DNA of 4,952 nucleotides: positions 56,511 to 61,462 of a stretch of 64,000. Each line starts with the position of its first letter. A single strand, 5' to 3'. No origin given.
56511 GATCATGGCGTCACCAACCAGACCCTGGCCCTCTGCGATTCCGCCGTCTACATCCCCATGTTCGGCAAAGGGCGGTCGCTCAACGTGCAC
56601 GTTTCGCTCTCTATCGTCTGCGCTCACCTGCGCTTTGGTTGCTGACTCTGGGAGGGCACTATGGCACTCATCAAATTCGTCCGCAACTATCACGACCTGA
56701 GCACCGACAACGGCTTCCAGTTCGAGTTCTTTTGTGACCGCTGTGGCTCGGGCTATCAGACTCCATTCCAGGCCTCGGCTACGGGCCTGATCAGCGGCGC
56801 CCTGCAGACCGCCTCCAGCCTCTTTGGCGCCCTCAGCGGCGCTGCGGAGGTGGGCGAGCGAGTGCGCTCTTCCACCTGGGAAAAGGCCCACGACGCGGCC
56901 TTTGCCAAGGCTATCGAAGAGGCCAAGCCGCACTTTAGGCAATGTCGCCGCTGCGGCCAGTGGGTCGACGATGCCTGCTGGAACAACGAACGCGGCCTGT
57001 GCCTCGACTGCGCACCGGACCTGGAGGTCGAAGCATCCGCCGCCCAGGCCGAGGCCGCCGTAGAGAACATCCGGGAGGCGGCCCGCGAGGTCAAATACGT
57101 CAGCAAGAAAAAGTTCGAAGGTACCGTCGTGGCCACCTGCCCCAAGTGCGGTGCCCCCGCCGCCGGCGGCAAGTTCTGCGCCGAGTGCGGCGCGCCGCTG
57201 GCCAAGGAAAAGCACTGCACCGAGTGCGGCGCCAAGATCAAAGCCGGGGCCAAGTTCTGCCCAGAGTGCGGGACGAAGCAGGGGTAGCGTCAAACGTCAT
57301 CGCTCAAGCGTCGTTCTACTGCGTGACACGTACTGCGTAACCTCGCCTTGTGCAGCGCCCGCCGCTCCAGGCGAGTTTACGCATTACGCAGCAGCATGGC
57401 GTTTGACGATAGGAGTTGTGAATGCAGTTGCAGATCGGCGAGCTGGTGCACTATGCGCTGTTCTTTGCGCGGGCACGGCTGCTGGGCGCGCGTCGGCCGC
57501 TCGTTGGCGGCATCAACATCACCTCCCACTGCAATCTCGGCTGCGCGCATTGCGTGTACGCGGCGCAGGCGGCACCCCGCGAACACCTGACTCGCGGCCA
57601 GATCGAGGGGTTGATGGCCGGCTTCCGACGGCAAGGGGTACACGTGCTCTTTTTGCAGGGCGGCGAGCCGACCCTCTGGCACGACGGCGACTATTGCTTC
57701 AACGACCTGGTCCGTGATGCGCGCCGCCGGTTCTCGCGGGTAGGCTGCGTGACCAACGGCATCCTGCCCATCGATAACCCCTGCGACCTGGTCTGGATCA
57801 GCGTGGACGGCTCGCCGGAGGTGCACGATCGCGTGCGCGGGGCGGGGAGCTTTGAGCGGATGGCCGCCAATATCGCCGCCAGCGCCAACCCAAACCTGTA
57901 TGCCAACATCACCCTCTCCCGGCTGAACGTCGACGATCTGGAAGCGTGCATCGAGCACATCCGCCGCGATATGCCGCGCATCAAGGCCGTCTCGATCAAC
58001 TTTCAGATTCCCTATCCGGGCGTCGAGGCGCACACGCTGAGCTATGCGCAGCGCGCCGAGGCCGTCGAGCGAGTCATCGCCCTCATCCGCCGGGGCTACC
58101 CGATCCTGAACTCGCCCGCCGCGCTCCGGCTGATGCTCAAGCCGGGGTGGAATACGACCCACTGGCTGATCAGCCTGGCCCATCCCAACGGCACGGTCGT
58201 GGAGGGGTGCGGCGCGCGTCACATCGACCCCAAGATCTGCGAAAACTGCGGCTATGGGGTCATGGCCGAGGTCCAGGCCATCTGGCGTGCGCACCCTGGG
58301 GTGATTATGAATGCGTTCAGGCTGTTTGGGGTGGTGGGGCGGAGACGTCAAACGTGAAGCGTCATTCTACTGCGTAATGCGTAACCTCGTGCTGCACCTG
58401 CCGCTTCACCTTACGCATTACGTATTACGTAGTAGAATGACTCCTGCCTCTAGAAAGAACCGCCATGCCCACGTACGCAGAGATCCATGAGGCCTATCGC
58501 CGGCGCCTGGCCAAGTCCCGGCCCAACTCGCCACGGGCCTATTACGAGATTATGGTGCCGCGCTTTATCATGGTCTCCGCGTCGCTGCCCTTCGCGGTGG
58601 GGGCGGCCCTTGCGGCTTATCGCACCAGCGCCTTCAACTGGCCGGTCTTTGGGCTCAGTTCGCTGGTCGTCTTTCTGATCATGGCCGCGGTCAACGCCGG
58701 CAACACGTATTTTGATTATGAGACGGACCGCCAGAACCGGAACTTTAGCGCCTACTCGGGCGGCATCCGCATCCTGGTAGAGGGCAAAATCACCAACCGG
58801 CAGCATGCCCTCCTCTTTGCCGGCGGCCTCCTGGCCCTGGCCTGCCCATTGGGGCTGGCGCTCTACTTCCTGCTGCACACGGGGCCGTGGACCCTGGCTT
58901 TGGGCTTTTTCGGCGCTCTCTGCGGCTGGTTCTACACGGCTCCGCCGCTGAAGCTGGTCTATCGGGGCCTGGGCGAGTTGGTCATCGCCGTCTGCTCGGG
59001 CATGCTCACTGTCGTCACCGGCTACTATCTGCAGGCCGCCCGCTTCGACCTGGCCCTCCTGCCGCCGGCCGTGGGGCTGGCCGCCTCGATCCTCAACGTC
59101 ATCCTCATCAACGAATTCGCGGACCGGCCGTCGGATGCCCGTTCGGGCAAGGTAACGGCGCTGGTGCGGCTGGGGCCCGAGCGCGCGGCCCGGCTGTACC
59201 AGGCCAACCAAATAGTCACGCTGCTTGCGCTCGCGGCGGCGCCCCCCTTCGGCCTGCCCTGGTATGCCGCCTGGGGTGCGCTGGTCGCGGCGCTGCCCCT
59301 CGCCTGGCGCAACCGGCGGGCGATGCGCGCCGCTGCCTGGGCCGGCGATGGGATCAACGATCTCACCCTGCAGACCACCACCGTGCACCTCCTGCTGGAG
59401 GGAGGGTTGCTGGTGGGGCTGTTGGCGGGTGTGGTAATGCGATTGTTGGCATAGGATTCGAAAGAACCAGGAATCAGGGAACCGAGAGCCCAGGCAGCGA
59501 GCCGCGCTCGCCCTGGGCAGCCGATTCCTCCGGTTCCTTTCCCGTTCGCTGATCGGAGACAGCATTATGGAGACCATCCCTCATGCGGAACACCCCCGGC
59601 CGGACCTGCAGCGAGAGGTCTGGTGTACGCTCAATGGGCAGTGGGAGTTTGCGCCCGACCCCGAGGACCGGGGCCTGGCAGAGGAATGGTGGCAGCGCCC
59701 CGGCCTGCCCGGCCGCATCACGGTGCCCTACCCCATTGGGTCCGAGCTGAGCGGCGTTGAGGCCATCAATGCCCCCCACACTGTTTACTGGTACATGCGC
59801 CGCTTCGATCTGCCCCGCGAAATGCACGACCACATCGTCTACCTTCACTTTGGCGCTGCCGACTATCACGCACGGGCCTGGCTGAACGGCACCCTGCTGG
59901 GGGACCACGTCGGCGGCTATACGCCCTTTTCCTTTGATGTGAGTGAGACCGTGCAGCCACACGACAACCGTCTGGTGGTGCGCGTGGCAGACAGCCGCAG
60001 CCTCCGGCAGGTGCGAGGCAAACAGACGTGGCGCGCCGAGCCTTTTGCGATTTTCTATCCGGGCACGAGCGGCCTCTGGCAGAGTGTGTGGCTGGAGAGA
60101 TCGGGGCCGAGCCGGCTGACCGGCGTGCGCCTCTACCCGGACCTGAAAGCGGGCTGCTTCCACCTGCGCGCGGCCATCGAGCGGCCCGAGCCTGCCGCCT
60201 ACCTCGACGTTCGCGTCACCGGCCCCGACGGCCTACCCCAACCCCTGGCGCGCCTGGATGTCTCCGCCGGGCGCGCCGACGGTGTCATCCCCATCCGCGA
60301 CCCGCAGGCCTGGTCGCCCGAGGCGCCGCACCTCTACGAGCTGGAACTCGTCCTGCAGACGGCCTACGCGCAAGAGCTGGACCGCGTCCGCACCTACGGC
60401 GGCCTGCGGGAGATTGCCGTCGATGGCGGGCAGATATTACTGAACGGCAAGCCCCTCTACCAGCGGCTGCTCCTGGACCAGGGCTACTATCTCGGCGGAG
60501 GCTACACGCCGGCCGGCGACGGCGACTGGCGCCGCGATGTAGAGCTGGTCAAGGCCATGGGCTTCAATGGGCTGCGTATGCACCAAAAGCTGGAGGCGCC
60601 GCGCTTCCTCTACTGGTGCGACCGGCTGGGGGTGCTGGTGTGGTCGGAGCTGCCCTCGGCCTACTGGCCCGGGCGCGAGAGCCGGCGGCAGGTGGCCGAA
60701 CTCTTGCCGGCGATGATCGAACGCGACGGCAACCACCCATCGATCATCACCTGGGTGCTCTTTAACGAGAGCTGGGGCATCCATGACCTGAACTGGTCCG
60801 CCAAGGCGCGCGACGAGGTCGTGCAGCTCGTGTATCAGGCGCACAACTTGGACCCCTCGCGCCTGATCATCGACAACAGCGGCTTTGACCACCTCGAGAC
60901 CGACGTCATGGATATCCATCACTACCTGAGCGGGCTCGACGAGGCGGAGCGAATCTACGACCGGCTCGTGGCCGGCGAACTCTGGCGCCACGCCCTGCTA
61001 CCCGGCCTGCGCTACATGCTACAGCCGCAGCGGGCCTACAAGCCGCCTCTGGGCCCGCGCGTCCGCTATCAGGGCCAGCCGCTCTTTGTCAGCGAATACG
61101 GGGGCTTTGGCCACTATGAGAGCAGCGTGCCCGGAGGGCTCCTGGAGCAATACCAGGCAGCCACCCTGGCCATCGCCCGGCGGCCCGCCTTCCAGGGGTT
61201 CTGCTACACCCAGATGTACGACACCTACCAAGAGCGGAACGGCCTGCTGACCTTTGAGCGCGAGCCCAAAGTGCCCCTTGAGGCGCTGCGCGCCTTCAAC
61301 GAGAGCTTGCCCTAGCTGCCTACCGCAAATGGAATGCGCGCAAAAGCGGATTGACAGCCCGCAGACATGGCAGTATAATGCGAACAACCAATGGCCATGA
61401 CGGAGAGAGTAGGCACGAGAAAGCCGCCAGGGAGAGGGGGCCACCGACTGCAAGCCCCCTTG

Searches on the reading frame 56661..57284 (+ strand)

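Call 64: search_protein_families(library=pfam, proteins=[window:56661-57284:+], max_evalue=0.0001)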
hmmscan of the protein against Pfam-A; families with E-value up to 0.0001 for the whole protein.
window:56661-57284:+ (208 aa): 4 families
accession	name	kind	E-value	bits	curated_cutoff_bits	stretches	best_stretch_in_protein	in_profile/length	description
PF13248.11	Zn_ribbon_3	-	1.1e-11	44.2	27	2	183-206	2-25/26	zinc-ribbon domain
PF12773.13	DZR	-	1.9e-11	44.3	27.3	1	160-204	1-45/45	Double zinc ribbon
PF13240.11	Zn_Ribbon_1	-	1.5e-10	40.9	25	1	185-206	1-22/23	zinc-ribbon domain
PF14445.12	Prok-RING_2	-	2.2e-05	25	22.4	1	91-119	21-49/56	Prokaryotic RING finger family 2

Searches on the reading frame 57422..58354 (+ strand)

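Call 64: search_protein_families(library=pfam, proteins=[window:57422-58354:+], max_evalue=0.0001)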
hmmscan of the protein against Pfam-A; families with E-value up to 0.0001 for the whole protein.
window:57422-58354:+ (311 aa): 1 family
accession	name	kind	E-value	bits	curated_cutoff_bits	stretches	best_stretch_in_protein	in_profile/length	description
PF04055.27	Radical_SAM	-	3.3e-13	50.6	29.5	1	31-178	1-164/166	Radical SAM superfamily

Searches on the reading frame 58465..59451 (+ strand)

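Call 64: search_protein_families(library=pfam, proteins=[window:58465-59451:+], max_evalue=0.0001)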
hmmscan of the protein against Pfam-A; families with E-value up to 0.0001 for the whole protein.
window:58465-59451:+ (329 aa): 1 family
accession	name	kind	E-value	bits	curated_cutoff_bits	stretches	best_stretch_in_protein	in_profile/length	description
PF01040.23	UbiA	-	3.2e-30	105.7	34.2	1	42-285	4-231/250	UbiA prenyltransferase family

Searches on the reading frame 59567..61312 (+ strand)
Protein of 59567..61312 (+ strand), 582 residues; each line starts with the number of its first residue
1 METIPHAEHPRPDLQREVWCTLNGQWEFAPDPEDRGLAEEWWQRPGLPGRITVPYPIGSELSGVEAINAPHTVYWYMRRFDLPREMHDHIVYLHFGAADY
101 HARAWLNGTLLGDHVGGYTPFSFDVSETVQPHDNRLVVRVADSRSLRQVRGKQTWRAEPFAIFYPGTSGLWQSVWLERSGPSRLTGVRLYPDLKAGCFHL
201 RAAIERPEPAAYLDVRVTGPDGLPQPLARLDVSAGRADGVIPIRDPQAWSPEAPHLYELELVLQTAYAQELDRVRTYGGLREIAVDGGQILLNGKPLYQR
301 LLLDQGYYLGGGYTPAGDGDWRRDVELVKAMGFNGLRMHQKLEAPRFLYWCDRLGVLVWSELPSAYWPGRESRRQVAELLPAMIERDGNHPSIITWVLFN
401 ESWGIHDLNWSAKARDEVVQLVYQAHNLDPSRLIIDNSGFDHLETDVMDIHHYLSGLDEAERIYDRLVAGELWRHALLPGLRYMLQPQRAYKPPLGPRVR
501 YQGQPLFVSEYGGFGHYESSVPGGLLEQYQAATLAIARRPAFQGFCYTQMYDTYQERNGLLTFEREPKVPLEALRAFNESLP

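Call 64: search_protein_families(library=pfam, proteins=[window:59567-61312:+], max_evalue=0.0001)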
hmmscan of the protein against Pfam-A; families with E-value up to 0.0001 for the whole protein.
window:59567-61312:+ (582 aa): 4 families
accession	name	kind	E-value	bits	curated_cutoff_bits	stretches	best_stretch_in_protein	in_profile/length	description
PF02837.24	Glyco_hydro_2_N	-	1.4e-13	51.6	28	1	22-143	4-139/169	Glycosyl hydrolases family 2, sugar binding domain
PF02836.23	Glyco_hydro_2_C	-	5.2e-13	49.2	21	1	284-531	2-226/302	Glycosyl hydrolases family 2, TIM barrel domain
PF22666.2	Glyco_hydro_2_N2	-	3.4e-08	34.2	27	1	71-142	47-119/167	Glycosyl hydrolase 2 galactose-binding domain-like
PF00703.27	Glyco_hydro_2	-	3.2e-06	28.3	23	1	240-281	69-109/109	Glycosyl hydrolases family 2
